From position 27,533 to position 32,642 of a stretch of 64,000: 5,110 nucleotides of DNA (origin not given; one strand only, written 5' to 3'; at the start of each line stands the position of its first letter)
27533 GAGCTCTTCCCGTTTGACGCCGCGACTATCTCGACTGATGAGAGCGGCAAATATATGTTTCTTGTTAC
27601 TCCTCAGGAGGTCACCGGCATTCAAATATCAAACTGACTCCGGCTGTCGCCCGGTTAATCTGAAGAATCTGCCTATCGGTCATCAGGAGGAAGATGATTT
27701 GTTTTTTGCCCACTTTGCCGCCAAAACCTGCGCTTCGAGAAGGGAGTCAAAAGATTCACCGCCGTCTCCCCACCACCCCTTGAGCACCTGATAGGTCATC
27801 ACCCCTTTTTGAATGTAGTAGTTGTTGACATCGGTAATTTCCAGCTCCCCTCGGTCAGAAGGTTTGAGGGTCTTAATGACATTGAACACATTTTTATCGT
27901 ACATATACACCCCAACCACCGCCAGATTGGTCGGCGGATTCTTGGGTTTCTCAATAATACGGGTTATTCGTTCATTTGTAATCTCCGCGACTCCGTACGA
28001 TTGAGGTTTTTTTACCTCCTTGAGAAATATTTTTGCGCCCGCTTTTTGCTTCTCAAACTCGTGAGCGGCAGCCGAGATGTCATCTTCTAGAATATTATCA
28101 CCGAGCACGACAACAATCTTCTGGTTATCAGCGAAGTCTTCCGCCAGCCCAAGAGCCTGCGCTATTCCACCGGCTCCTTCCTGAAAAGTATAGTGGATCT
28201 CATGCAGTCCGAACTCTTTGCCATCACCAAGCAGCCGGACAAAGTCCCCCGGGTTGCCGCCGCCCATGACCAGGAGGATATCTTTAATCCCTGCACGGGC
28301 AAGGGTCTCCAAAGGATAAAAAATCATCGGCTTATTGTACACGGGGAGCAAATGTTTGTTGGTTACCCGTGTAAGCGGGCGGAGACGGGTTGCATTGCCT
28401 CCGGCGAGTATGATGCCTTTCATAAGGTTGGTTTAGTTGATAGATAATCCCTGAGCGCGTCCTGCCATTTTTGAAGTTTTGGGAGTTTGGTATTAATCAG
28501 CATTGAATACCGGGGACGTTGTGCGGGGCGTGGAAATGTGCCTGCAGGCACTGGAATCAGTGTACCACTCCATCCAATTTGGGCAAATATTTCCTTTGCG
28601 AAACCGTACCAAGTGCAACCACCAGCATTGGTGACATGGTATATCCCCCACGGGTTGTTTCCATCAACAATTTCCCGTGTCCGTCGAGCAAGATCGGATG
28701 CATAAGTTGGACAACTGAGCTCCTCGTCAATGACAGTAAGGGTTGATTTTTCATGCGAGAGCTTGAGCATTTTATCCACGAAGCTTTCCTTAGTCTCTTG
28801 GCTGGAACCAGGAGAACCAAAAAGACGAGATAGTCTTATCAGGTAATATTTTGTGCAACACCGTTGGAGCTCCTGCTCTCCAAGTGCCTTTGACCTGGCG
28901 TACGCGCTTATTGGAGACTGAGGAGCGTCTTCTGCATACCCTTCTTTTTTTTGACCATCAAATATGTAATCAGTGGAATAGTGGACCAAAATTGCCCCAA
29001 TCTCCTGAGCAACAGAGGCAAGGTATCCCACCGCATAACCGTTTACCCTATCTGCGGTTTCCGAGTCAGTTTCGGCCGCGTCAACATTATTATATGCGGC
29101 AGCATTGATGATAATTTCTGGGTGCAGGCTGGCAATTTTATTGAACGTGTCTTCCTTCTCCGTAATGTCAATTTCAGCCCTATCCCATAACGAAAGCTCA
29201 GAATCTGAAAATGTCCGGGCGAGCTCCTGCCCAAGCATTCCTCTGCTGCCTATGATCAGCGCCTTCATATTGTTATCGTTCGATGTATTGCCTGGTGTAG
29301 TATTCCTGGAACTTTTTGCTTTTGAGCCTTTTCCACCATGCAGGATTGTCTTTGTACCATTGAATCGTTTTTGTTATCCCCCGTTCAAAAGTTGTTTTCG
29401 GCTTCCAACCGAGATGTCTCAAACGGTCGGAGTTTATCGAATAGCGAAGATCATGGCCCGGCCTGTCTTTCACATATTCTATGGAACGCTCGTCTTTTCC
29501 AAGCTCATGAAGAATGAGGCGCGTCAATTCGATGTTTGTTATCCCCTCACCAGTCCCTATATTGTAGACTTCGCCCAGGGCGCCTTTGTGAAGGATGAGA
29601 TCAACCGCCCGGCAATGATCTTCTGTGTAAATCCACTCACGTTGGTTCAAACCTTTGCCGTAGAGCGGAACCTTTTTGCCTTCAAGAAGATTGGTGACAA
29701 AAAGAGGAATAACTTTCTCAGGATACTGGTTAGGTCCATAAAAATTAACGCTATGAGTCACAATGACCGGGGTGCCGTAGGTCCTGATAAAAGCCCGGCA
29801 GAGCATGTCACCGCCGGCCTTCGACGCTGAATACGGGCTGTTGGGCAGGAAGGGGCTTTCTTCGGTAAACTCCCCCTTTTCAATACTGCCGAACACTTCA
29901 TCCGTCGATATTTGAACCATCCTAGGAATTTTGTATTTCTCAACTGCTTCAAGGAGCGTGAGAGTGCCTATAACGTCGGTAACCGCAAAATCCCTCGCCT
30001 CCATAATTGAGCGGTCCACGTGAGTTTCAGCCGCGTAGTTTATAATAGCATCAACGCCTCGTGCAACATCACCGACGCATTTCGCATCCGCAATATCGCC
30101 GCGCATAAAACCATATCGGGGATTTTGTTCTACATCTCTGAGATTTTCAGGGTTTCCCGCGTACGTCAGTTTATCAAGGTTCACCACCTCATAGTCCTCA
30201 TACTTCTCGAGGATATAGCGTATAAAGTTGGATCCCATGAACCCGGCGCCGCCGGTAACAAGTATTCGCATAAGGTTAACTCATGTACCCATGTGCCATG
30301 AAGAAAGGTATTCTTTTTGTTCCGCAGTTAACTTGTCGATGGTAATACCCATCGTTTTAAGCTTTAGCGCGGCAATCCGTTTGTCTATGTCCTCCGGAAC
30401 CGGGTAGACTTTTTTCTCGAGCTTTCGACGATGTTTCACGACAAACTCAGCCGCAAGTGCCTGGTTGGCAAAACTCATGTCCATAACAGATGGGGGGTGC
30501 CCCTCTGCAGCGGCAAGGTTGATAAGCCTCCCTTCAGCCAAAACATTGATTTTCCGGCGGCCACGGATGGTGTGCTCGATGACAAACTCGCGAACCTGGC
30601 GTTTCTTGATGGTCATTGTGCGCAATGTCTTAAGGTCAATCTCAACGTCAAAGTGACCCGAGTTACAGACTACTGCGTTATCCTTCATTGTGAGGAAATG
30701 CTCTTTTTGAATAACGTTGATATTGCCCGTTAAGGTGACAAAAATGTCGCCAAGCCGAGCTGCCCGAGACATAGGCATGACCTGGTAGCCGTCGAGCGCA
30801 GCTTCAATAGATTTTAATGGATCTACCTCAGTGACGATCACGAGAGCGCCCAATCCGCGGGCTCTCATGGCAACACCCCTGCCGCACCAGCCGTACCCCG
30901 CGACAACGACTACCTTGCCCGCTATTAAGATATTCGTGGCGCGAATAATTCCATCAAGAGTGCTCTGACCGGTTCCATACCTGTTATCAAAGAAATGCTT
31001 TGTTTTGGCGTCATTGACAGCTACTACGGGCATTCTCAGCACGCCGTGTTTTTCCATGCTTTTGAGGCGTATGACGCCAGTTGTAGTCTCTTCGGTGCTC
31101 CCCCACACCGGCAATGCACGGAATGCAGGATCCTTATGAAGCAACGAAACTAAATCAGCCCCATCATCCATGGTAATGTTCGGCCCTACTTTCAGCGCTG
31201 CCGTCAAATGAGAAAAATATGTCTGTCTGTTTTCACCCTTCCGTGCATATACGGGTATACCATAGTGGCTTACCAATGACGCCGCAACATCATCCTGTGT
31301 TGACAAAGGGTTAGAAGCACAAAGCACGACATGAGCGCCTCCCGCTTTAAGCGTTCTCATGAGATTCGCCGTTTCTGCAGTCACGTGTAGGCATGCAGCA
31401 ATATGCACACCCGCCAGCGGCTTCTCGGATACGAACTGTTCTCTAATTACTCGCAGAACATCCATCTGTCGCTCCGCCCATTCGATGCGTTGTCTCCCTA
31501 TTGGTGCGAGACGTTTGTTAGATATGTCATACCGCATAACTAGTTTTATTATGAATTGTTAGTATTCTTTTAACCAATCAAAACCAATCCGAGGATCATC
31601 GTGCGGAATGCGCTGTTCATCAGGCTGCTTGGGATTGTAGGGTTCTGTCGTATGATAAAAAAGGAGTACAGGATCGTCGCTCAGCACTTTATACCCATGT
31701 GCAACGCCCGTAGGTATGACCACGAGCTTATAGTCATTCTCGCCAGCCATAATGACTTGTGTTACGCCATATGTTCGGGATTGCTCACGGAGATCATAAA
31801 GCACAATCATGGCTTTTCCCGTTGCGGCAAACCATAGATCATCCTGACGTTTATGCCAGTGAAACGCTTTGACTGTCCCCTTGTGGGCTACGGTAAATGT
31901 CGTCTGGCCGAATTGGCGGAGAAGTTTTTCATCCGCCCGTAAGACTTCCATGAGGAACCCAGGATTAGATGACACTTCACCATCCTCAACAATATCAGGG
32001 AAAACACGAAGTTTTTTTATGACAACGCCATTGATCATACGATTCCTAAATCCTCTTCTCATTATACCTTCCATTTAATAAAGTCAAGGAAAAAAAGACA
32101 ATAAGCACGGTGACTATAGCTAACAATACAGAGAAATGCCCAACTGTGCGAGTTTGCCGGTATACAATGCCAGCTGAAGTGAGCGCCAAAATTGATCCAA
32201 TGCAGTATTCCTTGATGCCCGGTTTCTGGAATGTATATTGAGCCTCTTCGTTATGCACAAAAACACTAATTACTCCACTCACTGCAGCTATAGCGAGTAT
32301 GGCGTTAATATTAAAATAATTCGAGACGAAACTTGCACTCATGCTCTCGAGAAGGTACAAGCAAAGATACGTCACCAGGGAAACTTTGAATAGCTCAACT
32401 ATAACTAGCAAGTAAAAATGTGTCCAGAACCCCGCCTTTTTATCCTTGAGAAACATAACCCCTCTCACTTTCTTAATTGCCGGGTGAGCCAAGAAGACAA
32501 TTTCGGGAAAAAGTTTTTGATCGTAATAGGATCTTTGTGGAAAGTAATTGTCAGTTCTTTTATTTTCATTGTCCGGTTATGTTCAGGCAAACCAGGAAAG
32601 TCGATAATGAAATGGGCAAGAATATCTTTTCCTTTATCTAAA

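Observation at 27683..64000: Compositionally mosaic 36-kb surface-glycan island combining rhamnose, a GT-C/flippase module, ABC export and acetamidino-legionaminic-type sugar with three candidate nonulosonate transferases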

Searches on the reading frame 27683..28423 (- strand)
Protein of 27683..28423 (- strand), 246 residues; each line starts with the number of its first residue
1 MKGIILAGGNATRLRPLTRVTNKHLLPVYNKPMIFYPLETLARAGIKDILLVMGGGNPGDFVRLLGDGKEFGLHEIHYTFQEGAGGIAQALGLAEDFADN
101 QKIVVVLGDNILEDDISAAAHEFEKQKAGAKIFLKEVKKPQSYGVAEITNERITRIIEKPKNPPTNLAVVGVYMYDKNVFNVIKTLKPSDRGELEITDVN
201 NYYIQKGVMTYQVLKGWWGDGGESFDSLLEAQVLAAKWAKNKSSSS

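Call 3: search_protein_families(library=pfam, proteins=[window:27683-28423:-])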
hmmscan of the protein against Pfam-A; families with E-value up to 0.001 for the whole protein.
window:27683-28423:- (246 aa): 2 families
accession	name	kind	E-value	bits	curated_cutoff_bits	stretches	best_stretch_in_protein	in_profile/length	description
PF00483.29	NTP_transferase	-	5.2e-57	193.7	21.2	1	2-233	1-240/245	Nucleotidyl transferase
PF12804.13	NTP_transf_3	-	4.5e-10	40.4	27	1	3-129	1-117/160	MobA-like NTP transferase domain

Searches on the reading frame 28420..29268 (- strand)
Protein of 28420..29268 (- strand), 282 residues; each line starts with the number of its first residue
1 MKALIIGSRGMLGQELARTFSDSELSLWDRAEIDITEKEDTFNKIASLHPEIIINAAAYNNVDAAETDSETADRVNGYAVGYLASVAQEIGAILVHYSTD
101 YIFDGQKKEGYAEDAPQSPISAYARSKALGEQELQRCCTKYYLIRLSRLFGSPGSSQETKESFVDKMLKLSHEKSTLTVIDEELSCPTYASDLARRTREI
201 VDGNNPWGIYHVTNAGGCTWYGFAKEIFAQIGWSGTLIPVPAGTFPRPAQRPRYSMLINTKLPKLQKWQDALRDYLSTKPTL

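Call 3: search_protein_families(library=pfam, proteins=[window:28420-29268:-])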
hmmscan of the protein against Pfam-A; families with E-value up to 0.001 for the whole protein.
window:28420-29268:- (282 aa): 5 families
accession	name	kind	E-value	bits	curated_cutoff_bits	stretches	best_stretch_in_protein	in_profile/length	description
PF04321.23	RmlD_sub_bind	-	3e-78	263.2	27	1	1-277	1-283/287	RmlD substrate binding domain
PF01370.27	Epimerase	-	3.3e-18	66.4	20.9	1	3-181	1-203/240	NAD dependent epimerase/dehydratase family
PF16363.11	GDP_Man_Dehyd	-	8.6e-10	39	27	1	32-166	58-195/332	GDP-mannose 4,6 dehydratase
PF07993.18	NAD_binding_4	-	0.00017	21.3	20.1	1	49-182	88-240/258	Male sterility protein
PF02719.21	Polysacc_synt_2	-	0.0002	21.1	20.2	1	33-155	61-177/293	Polysaccharide biosynthesis protein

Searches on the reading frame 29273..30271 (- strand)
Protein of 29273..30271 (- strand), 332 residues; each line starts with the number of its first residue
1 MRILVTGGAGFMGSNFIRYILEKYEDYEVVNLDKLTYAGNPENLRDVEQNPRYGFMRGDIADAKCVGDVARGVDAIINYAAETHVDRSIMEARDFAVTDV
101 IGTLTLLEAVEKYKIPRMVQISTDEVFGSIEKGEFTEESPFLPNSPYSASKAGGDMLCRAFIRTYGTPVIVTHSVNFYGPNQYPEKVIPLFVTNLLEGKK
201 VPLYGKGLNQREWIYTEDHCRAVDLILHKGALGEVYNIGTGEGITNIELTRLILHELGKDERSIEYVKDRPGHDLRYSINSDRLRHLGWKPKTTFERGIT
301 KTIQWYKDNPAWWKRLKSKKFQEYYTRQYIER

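Call 3: search_protein_families(library=pfam, proteins=[window:29273-30271:-])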
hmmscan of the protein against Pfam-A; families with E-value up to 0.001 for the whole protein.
window:29273-30271:- (332 aa): 7 families
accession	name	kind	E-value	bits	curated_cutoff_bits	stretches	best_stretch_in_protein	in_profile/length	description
PF16363.11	GDP_Man_Dehyd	-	3.2e-73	247.5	27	1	4-302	1-332/332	GDP-mannose 4,6 dehydratase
PF01370.27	Epimerase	-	7e-61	206.1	20.9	1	3-239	1-240/240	NAD dependent epimerase/dehydratase family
PF01073.25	3Beta_HSD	-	8.3e-16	58.3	22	1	4-218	1-220/280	3-beta hydroxysteroid dehydrogenase/isomerase family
PF04321.23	RmlD_sub_bind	-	1.7e-15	57.3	27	1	1-160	1-138/287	RmlD substrate binding domain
PF02719.21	Polysacc_synt_2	-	4.2e-15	56.1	20.2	1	3-273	1-267/293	Polysaccharide biosynthesis protein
PF07993.18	NAD_binding_4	-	1.4e-09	38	20.1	1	5-171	1-201/258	Male sterility protein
PF13460.12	NAD_binding_10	-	4.9e-06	27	27.2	1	7-129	1-104/184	NAD(P)H-binding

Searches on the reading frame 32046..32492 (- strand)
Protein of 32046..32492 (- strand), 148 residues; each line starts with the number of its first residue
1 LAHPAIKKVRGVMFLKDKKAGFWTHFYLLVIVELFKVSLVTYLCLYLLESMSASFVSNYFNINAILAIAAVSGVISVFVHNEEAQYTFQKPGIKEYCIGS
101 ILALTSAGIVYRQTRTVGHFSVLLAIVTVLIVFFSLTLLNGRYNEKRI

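Call 3: search_protein_families(library=pfam, proteins=[window:32046-32492:-])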
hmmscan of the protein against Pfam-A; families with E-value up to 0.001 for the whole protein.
window:32046-32492:- (148 aa): 0 families

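Call 44: search_protein_families(library=ncbifam, proteins=[window:32046-32492:-], max_evalue=0.01)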
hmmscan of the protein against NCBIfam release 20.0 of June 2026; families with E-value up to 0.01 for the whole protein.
window:32046-32492:- (148 aa): 0 families

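Call 91: search_protein_families(library=pfam, proteins=[window:32046-32456:-], max_evalue=1)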
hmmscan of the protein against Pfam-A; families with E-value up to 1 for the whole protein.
window:32046-32456:- (136 aa): 2 families
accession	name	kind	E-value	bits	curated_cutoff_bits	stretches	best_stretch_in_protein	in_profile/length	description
PF13063.11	DUF3925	-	0.075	13.7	25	1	39-67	32-60/65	Protein of unknown function (DUF3925)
PF11893.13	DUF3413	-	0.21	11.2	27.1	1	84-127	33-75/248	Domain of unknown function (DUF3413)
